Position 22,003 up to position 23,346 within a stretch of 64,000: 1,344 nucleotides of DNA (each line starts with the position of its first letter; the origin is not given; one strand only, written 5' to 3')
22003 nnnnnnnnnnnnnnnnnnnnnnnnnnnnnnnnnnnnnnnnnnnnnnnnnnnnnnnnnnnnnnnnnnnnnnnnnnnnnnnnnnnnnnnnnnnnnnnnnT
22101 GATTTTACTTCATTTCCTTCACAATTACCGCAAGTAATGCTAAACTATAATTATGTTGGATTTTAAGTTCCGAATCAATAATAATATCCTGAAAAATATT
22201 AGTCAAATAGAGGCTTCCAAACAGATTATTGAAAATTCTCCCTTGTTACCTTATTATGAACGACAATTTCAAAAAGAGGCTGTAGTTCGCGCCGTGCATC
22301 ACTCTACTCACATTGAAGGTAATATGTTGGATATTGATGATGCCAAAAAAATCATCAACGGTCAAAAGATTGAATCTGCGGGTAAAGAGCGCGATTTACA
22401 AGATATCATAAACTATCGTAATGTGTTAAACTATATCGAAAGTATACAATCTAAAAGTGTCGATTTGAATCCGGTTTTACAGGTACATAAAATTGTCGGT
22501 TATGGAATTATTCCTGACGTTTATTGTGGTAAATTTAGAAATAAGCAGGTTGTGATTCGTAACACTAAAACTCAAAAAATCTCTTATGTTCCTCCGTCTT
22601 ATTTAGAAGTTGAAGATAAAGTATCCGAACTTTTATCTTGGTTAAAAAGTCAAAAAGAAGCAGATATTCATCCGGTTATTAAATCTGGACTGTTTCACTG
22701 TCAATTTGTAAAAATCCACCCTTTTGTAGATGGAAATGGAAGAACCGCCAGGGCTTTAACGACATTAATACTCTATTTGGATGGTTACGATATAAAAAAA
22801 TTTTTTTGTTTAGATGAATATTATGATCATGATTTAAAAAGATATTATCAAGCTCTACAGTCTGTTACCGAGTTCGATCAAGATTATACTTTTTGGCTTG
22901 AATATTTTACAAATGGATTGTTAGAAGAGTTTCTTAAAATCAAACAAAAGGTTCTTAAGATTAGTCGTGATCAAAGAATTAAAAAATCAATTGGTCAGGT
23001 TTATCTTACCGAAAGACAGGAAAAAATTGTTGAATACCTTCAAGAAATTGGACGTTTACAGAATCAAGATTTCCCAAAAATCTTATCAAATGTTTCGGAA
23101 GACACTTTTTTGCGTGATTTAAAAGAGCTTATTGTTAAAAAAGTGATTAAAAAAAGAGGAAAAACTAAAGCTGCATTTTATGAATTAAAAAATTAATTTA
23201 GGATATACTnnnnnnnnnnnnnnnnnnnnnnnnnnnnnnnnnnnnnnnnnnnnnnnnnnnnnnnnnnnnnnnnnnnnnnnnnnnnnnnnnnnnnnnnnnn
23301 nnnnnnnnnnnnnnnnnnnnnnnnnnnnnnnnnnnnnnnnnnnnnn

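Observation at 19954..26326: DNA-repair gene cluster containing an archaeal-type EndoQ-like nuclease next to an ATP-dependent ligase, with an interposed Fic protein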

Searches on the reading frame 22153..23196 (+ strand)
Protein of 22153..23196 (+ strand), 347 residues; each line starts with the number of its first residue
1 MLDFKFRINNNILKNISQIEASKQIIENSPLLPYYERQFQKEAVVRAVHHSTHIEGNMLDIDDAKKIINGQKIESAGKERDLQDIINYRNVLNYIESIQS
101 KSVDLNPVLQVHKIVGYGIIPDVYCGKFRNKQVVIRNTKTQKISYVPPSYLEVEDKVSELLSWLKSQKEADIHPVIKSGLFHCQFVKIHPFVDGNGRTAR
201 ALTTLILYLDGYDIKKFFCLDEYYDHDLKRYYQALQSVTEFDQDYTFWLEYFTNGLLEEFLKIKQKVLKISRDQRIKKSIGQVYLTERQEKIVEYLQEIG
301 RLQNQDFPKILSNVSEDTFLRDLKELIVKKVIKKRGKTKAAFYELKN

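Call 3: search_protein_families(library=pfam, proteins=[window:22153-23196:+])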
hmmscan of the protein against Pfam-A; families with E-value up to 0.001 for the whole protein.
window:22153-23196:+ (347 aa): 1 family
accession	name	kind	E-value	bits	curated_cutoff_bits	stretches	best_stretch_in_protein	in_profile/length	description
PF02661.23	Fic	-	1.3e-20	74.5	24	1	104-207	3-93/93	Fic/DOC family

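Call 4: search_protein_families(library=ncbifam, proteins=[window:22153-23196:+])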
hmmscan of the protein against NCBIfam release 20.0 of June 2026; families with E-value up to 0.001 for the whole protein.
window:22153-23196:+ (347 aa): 4 families
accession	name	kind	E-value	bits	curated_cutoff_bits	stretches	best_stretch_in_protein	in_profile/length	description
NF046030.1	ProtAdlyltaseSoFic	equivalog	8.5e-20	71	550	1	128-330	133-336/361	protein adenylyltransferase Fic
TIGR02613.1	mob_myst_B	hypoth_equivalog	1.3e-06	28.4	124.4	1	181-250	115-183/186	mobile mystery protein B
TIGR01550.1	DOC_P1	subfamily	9.9e-06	25.7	38.65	1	153-216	32-93/122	type II toxin-antitoxin system death-on-curing family toxin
NF041381.1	XopAC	subfamily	2.8e-05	23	450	1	126-201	325-405/451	XopAC/AvrAC family type III secretion system effector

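Call 6: search_solved_structures(query=window:22153-23196:+, max_evalue=0.001, show_alignments=1)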
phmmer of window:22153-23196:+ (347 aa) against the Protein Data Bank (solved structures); distinct sequences matched with E-value up to 0.001: 30.
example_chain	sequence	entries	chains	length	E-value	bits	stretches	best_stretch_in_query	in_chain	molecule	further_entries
6i7j_A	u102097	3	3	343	4.4e-24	88.6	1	37-213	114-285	Adenosine monophosphate-protein transferase FICD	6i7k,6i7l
6i7g_A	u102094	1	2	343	9.9e-24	87.4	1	37-213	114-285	Adenosine monophosphate-protein transferase FICD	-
4u04_A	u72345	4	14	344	1e-23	87.4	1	37-213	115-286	Adenosine monophosphate-protein transferase FICD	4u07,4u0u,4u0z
6i7i_A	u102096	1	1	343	1e-23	87.3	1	37-213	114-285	Adenosine monophosphate-protein transferase FICD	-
6i7h_A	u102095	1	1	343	1.2e-23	87.1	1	37-213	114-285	Adenosine monophosphate-protein transferase FICD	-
6zmd_B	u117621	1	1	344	5.2e-23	85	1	37-213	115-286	Protein adenylyltransferase FICD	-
9yz5_A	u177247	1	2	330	8.8e-23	84.3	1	37-213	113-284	Protein adenylyltransferase FICD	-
4u0s_A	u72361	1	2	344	9.3e-23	84.2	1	37-213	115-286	Adenosine monophosphate-protein transferase FICD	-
7b7z_A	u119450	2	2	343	1.1e-22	84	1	37-213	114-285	Protein adenylyltransferase FICD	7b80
4rgl_A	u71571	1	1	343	2.3e-17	66.5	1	32-256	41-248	Filamentation induced by cAMP protein Fic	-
8uqu_A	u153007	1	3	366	4.2e-17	65.6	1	37-277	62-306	Fido domain-containing protein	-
5jj6_A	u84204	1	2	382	6.4e-17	65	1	37-212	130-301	Adenosine monophosphate-protein transferase FICD homolog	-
8cil_A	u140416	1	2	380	1.4e-16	63.8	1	132-345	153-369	Fic family protein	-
5jj7_A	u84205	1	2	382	6e-16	61.8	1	37-212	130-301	Adenosine monophosphate-protein transferase FICD homolog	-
3eqx_A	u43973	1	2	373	1.2e-13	54.2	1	135-326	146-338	FIC DOMAIN CONTAINING TRANSCRIPTIONAL REGULATOR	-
3zcn_A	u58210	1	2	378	1.3e-13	54.2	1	135-326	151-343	ADENOSINE MONOPHOSPHATE-PROTEIN TRANSFERASE SOFIC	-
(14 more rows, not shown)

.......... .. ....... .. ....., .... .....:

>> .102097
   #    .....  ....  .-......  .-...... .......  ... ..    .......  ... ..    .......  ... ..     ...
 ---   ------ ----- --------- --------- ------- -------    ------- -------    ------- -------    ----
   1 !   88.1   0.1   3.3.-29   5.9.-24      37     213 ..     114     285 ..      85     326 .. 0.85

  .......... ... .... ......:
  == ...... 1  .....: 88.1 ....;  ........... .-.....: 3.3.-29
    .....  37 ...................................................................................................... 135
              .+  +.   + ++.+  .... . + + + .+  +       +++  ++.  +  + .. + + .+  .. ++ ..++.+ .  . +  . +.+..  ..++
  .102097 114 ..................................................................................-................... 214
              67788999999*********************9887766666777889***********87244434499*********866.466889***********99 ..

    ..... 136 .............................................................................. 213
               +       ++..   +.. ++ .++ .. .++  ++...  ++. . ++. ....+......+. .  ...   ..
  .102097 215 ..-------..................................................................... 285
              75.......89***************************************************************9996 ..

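Call 22: find_homologous_proteins(query=window:22153-23196:+, max_evalue=1e-10)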
Query window:22153-23196:+ (347 aa): 3538 proteins with E <= 1e-10 among 5419 candidates; the best 120 are listed.
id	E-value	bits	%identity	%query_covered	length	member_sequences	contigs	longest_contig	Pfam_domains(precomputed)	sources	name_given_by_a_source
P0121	1.2e-225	766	100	100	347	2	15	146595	PF02661.24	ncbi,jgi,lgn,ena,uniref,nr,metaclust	ncbi:hypothetical protein A2X44_05045 [candidate division CPR3 bacterium GWF2_35_18]|uniref:Fido dom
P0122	2.1e-166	571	72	100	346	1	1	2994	PF02661.24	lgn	-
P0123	2.2e-159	548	69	100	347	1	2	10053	PF02661.24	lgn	-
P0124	1.6e-157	542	68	100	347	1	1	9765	PF02661.24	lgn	-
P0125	1.0e-151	523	67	100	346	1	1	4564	PF02661.24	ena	-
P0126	1.4e-151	522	67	99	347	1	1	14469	PF02661.24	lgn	-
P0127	1.3e-147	509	65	99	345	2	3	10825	PF02661.24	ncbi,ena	-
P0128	1.6e-129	450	57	100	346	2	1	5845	PF02661.24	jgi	-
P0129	3.1e-128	446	58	100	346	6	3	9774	PF02661.24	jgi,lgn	-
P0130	1.0e-110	388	49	100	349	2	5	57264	PF08220.19,PF02661.24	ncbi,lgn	-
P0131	5.4e-110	386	49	92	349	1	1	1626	PF02661.24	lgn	-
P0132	2.0e-108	381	48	99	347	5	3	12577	PF02661.24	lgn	-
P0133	1.0e-107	378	48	100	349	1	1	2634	PF02661.24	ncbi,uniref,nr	ncbi:Fic family protein [candidate division WWE3 bacterium]|uniref:Fic family protein n=1 Tax=candid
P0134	1.9e-107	377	51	99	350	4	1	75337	PF02661.24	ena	-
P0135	5.6e-107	376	52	99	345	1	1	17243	PF02661.24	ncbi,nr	ncbi:Fic family protein [Candidatus Microgenomates bacterium]|nr:Fic family protein [Candidatus Micr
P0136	7.3e-107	375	48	100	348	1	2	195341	PF02661.24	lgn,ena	-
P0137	1.0e-106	375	51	97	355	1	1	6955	PF08220.19,PF02661.24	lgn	-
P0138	1.1e-106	375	52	100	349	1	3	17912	PF02661.24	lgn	-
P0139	1.4e-106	375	48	99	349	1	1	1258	PF02661.24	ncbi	-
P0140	2.2e-106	374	50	100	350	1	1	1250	PF02661.24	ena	-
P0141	3.1e-106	373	47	100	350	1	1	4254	PF02661.24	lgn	-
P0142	4.8e-106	373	51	99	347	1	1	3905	PF02661.24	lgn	-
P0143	5.2e-106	373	47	99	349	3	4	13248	PF02661.24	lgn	-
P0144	5.9e-106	373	51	99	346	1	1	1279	PF02661.24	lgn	-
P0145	6.3e-106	372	51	99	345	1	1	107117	PF02661.24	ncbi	ncbi:MAG: Fic family protein [Candidatus Gottesmanbacteria bacterium]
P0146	8.9e-106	372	50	99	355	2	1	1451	PF08220.19,PF02661.24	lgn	-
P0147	9.2e-106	372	47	99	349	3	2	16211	PF02661.24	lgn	-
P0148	1.2e-105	371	49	100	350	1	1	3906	PF02661.24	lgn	-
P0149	1.5e-105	371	50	99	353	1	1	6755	PF02661.24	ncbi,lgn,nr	ncbi:MAG: Fic family protein [Candidatus Berkelbacteria bacterium]|nr:Fic family protein [Candidatus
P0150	1.7e-105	371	49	100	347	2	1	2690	PF02661.24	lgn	-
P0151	2.2e-105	371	50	100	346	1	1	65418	PF02661.24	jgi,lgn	jgi:Fic family protein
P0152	2.2e-105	371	48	100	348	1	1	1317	PF02661.24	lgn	-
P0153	3.1e-105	370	48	100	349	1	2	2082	PF02661.24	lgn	-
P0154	3.4e-105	370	49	99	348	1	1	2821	PF02661.24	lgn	-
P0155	3.9e-105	370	50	100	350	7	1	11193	PF02661.24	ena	-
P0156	4.2e-105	370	50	99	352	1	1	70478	PF02661.24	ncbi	-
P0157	5.9e-105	369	45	99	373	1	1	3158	PF02661.24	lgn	-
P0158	6.0e-105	369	48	100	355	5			PF02661.24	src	-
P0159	6.0e-105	369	47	100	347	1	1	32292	PF02661.24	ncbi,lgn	ncbi:MAG: Fic family protein [bacterium]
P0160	6.3e-105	369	52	97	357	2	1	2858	PF02661.24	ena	-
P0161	7.3e-105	369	50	99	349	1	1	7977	PF02661.24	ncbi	-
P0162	9.6e-105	369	49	96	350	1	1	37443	PF02661.24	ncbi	-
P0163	9.6e-105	369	49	100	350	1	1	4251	PF02661.24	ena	-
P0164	9.9e-105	368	49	99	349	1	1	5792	PF02661.24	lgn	-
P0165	1.2e-104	368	50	99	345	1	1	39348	PF02661.24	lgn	-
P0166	1.4e-104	368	48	100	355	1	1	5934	PF02661.24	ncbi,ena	-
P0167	1.4e-104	368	50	99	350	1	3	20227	PF02661.24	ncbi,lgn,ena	-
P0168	1.5e-104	368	49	98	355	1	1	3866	PF02661.24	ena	-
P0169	1.6e-104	368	48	100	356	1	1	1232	PF02661.24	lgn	-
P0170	1.6e-104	368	47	100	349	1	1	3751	PF02661.24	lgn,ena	-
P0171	1.7e-104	368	49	100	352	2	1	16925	PF02661.24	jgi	jgi:Fic family protein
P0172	1.9e-104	368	48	99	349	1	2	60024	PF08220.19,PF02661.24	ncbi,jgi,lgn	jgi:Fic family protein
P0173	2.0e-104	368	50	99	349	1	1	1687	PF02661.24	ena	-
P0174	2.6e-104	367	49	99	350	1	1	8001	PF02661.24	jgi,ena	-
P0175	2.7e-104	367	48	99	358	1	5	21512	PF02661.24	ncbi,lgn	-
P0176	2.8e-104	367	50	99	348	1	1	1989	PF02661.24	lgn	-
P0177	2.9e-104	367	49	100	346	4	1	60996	PF02661.24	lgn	-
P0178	3.0e-104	367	50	99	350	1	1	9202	PF02661.24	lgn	-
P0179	3.0e-104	367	50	99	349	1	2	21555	PF02661.24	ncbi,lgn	-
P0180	3.2e-104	367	50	100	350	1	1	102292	PF02661.24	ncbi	-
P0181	3.6e-104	367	50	100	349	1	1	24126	PF02661.24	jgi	jgi:Fic family protein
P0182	3.9e-104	367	49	99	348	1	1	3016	PF02661.24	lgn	-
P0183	5.4e-104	366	50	100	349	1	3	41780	PF02661.24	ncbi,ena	ncbi:MAG: Fic family protein [Patescibacteria group bacterium]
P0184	5.4e-104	366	49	99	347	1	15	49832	PF02661.24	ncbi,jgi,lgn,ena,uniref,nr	ncbi:hypothetical protein A2690_03360 [Candidatus Roizmanbacteria bacterium RIFCSPHIGHO2_01_FULL_39_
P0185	5.8e-104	366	48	100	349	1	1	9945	PF02661.24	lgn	-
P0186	5.9e-104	366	49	99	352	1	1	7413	PF02661.24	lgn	-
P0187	5.9e-104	366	50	100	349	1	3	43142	PF02661.24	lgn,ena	-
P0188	6.1e-104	366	50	98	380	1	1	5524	PF02661.24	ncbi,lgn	-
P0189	6.2e-104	366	48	99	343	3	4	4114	PF02661.24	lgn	-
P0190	6.3e-104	366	50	99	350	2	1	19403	PF02661.24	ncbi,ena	-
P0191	6.7e-104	366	51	97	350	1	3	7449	PF02661.24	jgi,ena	-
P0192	6.9e-104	366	51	98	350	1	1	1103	PF02661.24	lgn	-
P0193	7.0e-104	366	50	99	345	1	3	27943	PF02661.24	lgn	-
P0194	7.3e-104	366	50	99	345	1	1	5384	PF02661.24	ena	-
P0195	7.7e-104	366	51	99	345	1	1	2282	PF02661.24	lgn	-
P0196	8.8e-104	365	50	99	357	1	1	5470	PF02661.24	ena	-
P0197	9.2e-104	365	48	99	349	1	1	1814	PF02661.24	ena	-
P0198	9.3e-104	365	48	100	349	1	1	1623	PF02661.24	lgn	-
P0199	1.0e-103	365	51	98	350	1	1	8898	PF02661.24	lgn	-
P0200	1.1e-103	365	50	99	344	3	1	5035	PF02661.24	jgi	-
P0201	1.1e-103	365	50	99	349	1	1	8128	PF02661.24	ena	-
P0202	1.1e-103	365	50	98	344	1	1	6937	PF02661.24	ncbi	-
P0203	1.1e-103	365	49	100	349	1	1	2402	PF02661.24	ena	-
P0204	1.2e-103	365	49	99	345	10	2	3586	PF02661.24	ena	-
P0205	1.2e-103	365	50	99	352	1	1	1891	PF02661.24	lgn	-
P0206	1.3e-103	365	50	98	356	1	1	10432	PF02661.24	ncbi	-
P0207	1.4e-103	365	49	97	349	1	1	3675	PF02661.24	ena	-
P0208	1.5e-103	365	49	100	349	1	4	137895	PF02661.24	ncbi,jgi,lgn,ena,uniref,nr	ncbi:hypothetical protein A2960_06000 [Candidatus Gottesmanbacteria bacterium RIFCSPLOWO2_01_FULL_39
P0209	1.5e-103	365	48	100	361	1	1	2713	PF02661.24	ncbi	-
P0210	1.6e-103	365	51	98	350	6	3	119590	PF02661.24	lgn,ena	-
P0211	1.7e-103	364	50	100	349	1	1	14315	PF02661.24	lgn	-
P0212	1.7e-103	364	50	98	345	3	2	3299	PF02661.24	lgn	-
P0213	1.7e-103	364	46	99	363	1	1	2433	PF02661.24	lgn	-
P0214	1.7e-103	364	47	100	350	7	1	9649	PF02661.24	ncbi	-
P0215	1.7e-103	364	49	100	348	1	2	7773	PF02661.24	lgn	-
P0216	2.2e-103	364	50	99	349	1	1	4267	PF02661.24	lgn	-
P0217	2.4e-103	364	50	98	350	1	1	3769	PF02661.24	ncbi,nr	ncbi:Fic family protein [Patescibacteria group bacterium]|nr:Fic family protein [Patescibacteria gro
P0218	2.5e-103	364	51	97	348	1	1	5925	PF02661.24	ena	-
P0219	2.5e-103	364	47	100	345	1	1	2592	PF02661.24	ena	-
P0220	2.6e-103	364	48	100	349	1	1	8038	PF02661.24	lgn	-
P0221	2.8e-103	364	51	100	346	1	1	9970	PF02661.24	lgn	-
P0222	2.9e-103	364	48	99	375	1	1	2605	PF02661.24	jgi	-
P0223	2.9e-103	364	49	94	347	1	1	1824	PF08220.19,PF02661.24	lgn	-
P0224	3.1e-103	364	47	99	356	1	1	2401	PF02661.24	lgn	-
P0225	3.2e-103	364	47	100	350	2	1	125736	PF02661.24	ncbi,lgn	-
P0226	3.6e-103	363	49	99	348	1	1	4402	PF02661.24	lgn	-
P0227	3.8e-103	363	49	100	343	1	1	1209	PF08220.19,PF02661.24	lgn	-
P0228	3.8e-103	363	48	99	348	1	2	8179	PF02661.24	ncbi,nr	ncbi:MAG: Fic family protein [Candidatus Levybacteria bacterium]|nr:Fic family protein [Candidatus L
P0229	3.9e-103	363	48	100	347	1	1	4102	PF02661.24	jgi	jgi:Fic family protein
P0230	4.0e-103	363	49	100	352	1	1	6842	PF02661.24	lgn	-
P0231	4.3e-103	363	48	98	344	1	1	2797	PF02661.24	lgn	-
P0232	4.5e-103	363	50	99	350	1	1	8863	PF02661.24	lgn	-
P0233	5.0e-103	363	48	100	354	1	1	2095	PF02661.24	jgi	-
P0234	5.3e-103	363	50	98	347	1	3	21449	PF02661.24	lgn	-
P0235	5.3e-103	363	50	99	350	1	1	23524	PF02661.24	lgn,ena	-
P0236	5.9e-103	363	48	100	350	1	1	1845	PF02661.24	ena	-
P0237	6.0e-103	363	50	99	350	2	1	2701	PF02661.24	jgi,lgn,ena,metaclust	metaclust:\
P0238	6.2e-103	363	49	99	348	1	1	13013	PF02661.24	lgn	-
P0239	6.3e-103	363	50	99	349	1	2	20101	PF02661.24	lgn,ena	-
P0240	6.4e-103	363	47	100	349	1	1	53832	PF02661.24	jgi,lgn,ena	-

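Call 27: find_related_loci(query=A2, collection=metagenome_contigs, flank=8000)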
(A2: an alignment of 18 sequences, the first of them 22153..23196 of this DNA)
Query A2 (347 aa) in metagenome_contigs; peptide patterns used: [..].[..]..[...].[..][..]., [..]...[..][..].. (x = any residue, [..] = any of these).
600 stretches matched a pattern (row limit reached: there are more); 464 encode a relative of the query (tblastn E <= 1e-3); the best 80 are kept; 80 distinct loci.
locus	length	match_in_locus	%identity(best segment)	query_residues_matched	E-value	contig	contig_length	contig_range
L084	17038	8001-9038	58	1-346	7e-126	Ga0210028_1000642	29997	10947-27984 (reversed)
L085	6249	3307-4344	58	1-346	6e-126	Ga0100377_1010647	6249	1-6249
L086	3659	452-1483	51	1-343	6e-115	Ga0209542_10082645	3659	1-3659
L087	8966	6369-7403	50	1-343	1e-112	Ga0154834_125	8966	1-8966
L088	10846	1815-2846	48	1-343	2e-112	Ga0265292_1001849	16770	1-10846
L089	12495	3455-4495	48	1-347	2e-112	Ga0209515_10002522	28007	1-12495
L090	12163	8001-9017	52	5-346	2e-112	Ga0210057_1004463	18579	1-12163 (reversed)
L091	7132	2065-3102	49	1-346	2e-112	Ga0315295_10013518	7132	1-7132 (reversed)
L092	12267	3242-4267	49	6-347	8e-112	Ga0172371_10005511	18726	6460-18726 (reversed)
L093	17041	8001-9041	50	1-343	1e-111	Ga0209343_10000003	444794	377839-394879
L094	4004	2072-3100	48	5-347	8e-113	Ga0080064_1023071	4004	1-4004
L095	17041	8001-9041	47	5-346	2e-111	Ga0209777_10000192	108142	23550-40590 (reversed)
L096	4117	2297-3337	49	1-343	2e-112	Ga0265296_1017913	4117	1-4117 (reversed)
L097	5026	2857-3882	51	6-343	2e-111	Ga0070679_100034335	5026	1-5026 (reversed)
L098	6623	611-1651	50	1-343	2e-110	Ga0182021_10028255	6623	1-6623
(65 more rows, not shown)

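Call 35: find_encoding_contigs(protein=P0149, flank=6000, max_places=1)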
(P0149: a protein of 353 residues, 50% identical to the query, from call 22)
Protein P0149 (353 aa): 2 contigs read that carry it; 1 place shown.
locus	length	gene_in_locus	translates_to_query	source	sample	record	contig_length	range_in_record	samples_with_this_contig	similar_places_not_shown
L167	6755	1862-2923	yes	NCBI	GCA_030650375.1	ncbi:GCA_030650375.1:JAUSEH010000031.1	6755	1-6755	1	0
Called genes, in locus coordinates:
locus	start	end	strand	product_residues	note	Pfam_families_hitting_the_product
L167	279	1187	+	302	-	PF01256:Carb_kinase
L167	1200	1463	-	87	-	PF18898:DUF5654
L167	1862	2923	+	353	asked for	PF02661:Fic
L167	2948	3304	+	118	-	PF05635:23S_rRNA_IVP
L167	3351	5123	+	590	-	PF04675:DNA_ligase_A_N, PF01068:DNA_ligase_A_M, PF04679:DNA_ligase_A_C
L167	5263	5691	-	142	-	-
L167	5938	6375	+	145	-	-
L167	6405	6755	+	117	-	?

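Call 40: search_protein_families(library=padloc, proteins=[window:22153-23196:+], max_evalue=0.01)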
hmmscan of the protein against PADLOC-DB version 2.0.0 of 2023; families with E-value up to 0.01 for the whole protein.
window:22153-23196:+ (347 aa): 7 families
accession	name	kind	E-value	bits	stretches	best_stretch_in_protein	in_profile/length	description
PDLC03963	SoFic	-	2.2e-51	173.4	1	37-340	50-346/361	-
PDLC04840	PDC-S04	-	2.4e-22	77.8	1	35-202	3-169/227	-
PDLC04836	PDC-S04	-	1.1e-20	71.8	1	45-202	27-182/244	-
PDLC04837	PDC-S04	-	7.7e-20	69.2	1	47-203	29-179/234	-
PDLC04966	PDC-S24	-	5.8e-15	53.1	1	127-216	254-345/497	-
PDLC04839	PDC-S04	-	4.4e-14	50.6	1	124-243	78-191/205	-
PDLC04838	PDC-S04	-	1e-08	33.2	1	86-215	46-170/209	-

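Call 65: predict_structure(alignment_id=A2)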
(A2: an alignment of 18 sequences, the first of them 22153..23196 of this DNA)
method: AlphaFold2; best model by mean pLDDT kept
length: 347 residues; sequences in the alignment: 18
mean_pLDDT: 83.1   pTM: 0.73
mean pLDDT of the five models: 83.1, 80.8, 79.2, 78.9, 78.5
residues with pLDDT >= 90: 110; 70-90: 192; 50-70: 45; < 50: 0
segments of 3 or more residues with pLDDT < 50: none
pLDDT, mean of each block of 10 residues (from residue 1): 88 95 83 72 72 64 75 64 79 81 91 92 94 85 89 96 84 92 94 90 90 68 75 84 88 90 83 69 75 82 84 85 89 81 83
secondary structure, 60 per line:
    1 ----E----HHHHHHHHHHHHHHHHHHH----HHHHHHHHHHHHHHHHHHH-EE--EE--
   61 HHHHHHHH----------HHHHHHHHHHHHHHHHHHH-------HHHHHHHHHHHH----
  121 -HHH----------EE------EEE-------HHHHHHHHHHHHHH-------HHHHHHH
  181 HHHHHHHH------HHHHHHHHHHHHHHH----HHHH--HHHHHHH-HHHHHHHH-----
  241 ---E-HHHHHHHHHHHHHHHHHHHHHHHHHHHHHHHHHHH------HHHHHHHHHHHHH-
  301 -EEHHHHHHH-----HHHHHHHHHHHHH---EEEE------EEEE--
elements in order: H10-28 H33-51 H61-68 H79-97 H105-116 E143-145 H153-166 H174-188 H195-209 H214-217 H220-226 H228-235 H246-280 H287-299 H304-310 H316-328 E332-335 E342-345
